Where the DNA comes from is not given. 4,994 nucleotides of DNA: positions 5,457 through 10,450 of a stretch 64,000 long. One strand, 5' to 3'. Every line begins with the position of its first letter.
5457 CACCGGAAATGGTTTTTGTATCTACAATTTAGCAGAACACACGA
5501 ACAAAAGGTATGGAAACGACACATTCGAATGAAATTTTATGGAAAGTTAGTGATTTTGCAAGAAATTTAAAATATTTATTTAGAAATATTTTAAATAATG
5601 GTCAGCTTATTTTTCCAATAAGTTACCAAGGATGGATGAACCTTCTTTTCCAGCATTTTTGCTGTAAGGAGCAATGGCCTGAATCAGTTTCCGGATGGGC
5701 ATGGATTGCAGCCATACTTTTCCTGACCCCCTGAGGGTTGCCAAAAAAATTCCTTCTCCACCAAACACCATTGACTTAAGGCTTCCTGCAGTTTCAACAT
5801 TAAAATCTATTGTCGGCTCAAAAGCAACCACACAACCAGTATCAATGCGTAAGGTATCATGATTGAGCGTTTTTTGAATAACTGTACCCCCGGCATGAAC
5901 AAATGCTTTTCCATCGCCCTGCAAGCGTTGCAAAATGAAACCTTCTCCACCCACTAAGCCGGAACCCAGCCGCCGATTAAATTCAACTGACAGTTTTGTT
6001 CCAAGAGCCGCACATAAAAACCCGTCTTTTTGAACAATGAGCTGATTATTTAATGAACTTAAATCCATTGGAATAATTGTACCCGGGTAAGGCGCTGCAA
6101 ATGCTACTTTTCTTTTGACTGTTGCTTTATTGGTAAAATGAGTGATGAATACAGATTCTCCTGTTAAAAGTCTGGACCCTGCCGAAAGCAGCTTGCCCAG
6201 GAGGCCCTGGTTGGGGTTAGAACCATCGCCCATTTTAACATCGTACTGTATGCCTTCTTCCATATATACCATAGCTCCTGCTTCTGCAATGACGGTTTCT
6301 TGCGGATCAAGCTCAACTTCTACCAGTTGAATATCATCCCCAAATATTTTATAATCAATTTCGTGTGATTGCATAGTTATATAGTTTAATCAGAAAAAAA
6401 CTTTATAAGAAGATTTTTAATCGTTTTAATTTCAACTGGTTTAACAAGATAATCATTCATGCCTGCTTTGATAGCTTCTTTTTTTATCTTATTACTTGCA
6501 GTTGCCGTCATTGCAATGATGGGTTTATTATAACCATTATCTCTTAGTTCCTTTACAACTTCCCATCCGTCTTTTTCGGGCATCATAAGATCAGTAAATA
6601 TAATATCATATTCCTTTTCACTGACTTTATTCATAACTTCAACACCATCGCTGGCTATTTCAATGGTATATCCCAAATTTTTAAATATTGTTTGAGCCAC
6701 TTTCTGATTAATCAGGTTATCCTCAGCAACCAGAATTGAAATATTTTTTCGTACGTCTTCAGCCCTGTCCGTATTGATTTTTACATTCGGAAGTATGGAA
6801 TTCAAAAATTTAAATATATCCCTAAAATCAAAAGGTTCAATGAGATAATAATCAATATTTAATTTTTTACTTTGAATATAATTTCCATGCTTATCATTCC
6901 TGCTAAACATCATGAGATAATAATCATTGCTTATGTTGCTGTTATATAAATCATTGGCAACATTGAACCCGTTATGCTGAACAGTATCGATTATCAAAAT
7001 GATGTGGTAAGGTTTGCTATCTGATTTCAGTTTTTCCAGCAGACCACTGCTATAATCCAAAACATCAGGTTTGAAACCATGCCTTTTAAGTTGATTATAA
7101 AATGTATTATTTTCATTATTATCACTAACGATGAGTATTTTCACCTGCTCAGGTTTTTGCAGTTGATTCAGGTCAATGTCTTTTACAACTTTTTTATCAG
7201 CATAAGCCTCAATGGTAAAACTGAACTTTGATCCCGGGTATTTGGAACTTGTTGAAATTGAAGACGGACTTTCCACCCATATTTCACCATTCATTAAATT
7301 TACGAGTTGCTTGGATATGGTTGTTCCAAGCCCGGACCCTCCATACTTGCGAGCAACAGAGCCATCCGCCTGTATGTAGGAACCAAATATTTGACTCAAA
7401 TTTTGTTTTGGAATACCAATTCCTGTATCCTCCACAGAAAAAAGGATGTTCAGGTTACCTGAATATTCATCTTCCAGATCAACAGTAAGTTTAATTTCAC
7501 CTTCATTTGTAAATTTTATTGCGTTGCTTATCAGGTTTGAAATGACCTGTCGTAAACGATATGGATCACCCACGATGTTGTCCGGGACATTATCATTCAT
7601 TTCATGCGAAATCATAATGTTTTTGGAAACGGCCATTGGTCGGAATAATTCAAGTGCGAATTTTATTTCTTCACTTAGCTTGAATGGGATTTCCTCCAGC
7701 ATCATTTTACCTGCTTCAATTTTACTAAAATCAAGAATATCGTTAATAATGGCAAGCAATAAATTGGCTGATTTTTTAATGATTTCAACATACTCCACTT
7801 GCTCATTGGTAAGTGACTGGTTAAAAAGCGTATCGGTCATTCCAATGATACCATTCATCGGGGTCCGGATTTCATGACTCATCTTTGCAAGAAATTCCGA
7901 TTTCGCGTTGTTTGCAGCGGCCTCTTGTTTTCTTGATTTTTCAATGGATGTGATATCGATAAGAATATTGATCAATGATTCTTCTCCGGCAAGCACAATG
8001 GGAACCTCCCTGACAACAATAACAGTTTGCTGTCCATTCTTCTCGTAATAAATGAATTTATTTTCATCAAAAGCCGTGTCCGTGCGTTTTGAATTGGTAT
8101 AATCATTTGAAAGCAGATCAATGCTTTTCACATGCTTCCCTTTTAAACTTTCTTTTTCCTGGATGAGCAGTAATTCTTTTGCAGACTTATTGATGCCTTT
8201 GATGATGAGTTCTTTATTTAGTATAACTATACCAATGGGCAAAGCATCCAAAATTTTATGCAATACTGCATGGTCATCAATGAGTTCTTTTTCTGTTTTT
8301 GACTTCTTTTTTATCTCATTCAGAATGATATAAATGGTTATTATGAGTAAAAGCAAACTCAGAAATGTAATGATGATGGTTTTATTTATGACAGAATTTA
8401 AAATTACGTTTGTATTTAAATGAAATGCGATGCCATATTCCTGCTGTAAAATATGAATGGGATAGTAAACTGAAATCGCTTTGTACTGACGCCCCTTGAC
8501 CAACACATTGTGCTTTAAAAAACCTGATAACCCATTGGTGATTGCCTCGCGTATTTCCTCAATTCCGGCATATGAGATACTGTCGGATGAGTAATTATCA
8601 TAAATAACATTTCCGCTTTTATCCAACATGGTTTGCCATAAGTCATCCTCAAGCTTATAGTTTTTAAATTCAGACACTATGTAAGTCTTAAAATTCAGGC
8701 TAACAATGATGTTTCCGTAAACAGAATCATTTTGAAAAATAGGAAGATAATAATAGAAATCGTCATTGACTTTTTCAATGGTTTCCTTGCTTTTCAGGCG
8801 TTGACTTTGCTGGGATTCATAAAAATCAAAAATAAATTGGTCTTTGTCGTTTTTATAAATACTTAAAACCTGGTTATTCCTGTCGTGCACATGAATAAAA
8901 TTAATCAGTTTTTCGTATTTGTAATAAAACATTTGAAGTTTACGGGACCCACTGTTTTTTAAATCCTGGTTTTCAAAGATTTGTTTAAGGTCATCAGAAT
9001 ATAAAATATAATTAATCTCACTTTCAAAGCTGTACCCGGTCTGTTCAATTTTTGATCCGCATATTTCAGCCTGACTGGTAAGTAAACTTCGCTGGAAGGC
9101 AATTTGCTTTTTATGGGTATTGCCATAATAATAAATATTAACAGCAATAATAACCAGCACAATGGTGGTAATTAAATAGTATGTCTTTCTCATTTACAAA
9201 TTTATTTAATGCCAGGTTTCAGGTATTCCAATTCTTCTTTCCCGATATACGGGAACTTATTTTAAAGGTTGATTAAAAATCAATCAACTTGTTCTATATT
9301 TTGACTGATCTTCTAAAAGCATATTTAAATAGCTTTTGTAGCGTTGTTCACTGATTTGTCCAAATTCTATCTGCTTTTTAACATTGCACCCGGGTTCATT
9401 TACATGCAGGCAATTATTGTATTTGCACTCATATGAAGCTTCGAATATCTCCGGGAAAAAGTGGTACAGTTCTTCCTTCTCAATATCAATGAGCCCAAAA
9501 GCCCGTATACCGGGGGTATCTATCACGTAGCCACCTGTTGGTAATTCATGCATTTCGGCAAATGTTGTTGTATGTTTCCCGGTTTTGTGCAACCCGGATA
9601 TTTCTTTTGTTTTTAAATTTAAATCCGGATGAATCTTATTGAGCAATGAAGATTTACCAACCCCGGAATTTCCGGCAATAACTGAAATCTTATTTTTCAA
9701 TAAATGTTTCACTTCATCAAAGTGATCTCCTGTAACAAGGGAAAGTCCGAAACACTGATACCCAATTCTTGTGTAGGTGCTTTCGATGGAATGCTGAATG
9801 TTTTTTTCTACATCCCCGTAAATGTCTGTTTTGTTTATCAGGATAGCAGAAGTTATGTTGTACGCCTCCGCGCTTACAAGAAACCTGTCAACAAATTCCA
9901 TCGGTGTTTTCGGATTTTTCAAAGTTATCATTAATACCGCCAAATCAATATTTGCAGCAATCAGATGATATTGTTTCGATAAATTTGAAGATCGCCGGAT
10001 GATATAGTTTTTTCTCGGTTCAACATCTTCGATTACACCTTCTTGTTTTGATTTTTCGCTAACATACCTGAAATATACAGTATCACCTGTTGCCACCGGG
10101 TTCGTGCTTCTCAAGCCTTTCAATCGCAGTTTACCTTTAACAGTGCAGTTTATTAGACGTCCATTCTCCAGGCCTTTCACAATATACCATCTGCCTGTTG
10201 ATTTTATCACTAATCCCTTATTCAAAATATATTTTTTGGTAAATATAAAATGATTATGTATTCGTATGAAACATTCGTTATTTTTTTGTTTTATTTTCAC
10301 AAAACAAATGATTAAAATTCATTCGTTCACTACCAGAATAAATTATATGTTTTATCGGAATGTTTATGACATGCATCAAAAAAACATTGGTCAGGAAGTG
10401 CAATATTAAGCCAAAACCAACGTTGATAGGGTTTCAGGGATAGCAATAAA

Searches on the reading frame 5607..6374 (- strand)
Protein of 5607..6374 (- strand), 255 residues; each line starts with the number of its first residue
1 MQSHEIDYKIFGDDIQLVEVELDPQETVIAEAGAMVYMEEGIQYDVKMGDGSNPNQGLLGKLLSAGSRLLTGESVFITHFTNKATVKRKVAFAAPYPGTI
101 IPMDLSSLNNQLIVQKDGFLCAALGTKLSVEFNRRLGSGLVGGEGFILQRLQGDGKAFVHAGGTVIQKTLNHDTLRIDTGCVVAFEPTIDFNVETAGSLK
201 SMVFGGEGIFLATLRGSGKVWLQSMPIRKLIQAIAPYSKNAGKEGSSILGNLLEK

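Call 9: search_protein_families(library=ncbifam, proteins=[window:5607-6374:-], max_evalue=0.00001)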
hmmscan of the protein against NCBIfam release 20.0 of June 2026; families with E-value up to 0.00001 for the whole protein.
window:5607-6374:- (255 aa): 1 family
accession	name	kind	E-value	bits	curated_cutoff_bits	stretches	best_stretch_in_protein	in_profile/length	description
TIGR00266.1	TIGR00266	hypoth_equivalog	1.5e-34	119.5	96.6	1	7-236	2-216/222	TIGR00266 family protein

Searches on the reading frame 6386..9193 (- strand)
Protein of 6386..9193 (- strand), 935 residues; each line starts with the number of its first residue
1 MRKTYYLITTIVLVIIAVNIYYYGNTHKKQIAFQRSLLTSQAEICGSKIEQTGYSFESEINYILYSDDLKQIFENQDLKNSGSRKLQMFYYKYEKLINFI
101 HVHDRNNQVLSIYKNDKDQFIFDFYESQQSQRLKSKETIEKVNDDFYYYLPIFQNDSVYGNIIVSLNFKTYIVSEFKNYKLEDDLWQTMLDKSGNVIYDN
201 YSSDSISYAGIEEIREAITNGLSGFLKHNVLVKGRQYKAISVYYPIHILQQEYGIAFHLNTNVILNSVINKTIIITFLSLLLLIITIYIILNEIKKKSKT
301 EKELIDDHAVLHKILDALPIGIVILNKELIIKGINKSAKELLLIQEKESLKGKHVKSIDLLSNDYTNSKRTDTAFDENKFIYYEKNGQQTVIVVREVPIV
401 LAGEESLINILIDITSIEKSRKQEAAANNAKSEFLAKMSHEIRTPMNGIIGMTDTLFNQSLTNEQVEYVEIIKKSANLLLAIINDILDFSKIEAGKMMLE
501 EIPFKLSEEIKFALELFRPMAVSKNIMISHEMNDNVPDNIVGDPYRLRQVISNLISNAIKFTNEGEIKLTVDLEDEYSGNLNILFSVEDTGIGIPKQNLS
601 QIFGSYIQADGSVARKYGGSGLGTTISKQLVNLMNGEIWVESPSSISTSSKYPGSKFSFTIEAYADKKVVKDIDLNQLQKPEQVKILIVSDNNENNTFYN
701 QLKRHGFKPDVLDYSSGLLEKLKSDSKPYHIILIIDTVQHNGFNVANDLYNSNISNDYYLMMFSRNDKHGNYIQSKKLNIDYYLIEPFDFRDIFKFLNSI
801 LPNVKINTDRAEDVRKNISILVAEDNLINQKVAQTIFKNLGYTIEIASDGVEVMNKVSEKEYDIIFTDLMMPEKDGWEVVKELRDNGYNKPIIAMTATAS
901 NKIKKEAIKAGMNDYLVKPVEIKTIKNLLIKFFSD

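Call 42: search_protein_families(library=ncbifam, proteins=[window:6386-9193:-], max_evalue=1e-10)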
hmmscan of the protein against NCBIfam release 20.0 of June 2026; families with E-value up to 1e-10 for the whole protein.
window:6386-9193:- (935 aa): 101 families (the best 25 are shown)
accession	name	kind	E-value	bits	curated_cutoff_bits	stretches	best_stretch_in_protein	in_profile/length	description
NF008318.0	PRK11107.1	equivalog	1.9e-119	400.2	890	1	417-933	281-785/920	two-component sensor histidine kinase BarA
TIGR02956.1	TMAO_torS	equivalog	8.4e-100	335.3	676.5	2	418-749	451-767/967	TMAO reductase system sensor histidine kinase/response regulator TorS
NF045901.1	HisKinLetSLeg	equivalog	2.1e-89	300.7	1650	1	416-931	280-787/906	two-component system sensor histidine kinase LetS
NF041947.1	LuxQ_Vibrio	equivalog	1.5e-88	297.7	1200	2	397-697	438-736/843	quorum-sensing autoinducer 2 sensor kinase/phosphatase LuxQ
NF008099.0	PRK10841.1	equivalog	5.9e-87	292.4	920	1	253-932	297-939/949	two-component system sensor histidine kinase RcsC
NF008302.0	PRK11091.1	equivalog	3.5e-85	286.8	838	2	291-754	137-596/779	aerobic respiration two-component sensor histidine kinase ArcB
NF038297.2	hybrid_HK_HrmK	equivalog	1.9e-75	254.7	725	2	417-752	221-559/607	hybrid histidine kinase/response regulator HrmK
NF011874.0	PRK15347.1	equivalog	1.3e-74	251.8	852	2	417-648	384-606/921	two component system sensor kinase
NF008543.0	PRK11466.1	equivalog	2.1e-60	204.6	982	1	420-750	433-749/914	TMAO reductase system sensor histidine kinase/response regulator TorS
NF007420.1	PRK09959.1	equivalog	2.4e-60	204.2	1995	2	414-756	695-1031/1197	acid-sensing system histidine kinase EvgS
NF046044.1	PnpS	equivalog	1.4e-54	185.6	400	1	294-644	39-379/390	two-component system histidine kinase PnpS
NF047465.1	hybrid_HK_LvrA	exception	3.6e-48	164.2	1200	2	425-671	196-430/819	hybrid histidine kinase/response regulator LvrA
NF033092.0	HK_WalK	equivalog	1.5e-47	162.5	725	1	294-645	242-583/594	cell wall metabolism sensor histidine kinase WalK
TIGR02966.1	phoR_proteo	equivalog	6.7e-44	150.3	334.2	1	309-645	6-324/333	phosphate regulon sensor histidine kinase PhoR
NF047874.1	MASE3_PAS_HK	subfamily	2.1e-42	145.7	560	1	255-645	214-614/655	MASE3 domain-containing sensor histidine kinase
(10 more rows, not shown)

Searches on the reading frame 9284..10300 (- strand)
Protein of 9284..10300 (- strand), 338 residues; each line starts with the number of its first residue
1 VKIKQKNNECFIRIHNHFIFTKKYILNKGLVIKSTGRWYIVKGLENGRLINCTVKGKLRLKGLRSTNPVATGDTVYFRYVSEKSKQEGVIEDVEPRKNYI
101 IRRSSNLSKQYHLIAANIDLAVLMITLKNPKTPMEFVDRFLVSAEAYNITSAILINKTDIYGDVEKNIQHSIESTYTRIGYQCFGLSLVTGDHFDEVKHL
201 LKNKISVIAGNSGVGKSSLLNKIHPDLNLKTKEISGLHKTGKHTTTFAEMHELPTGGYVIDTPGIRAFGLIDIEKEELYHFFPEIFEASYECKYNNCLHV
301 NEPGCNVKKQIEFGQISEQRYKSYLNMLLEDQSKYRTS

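Call 9: search_protein_families(library=ncbifam, proteins=[window:9284-10300:-], max_evalue=0.00001)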
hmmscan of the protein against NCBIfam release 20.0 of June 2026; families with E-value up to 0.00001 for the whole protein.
window:9284-10300:- (338 aa): 4 families
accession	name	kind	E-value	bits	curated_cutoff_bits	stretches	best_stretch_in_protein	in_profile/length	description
NF008931.0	PRK12288.1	equivalog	3.3e-70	236.8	360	1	64-329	68-331/347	small ribosomal subunit biogenesis GTPase RsgA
TIGR00157.1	TIGR00157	equivalog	1.6e-67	227.6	100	1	71-327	3-245/247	ribosome small subunit-dependent GTPase A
NF008932.0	PRK12289.1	equivalog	6.1e-53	180.1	483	1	52-330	46-300/363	small ribosomal subunit biogenesis GTPase RsgA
TIGR03597.1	GTPase_YqeH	equivalog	2.4e-07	30.2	297.4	1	152-266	95-216/361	ribosome biogenesis GTPase YqeH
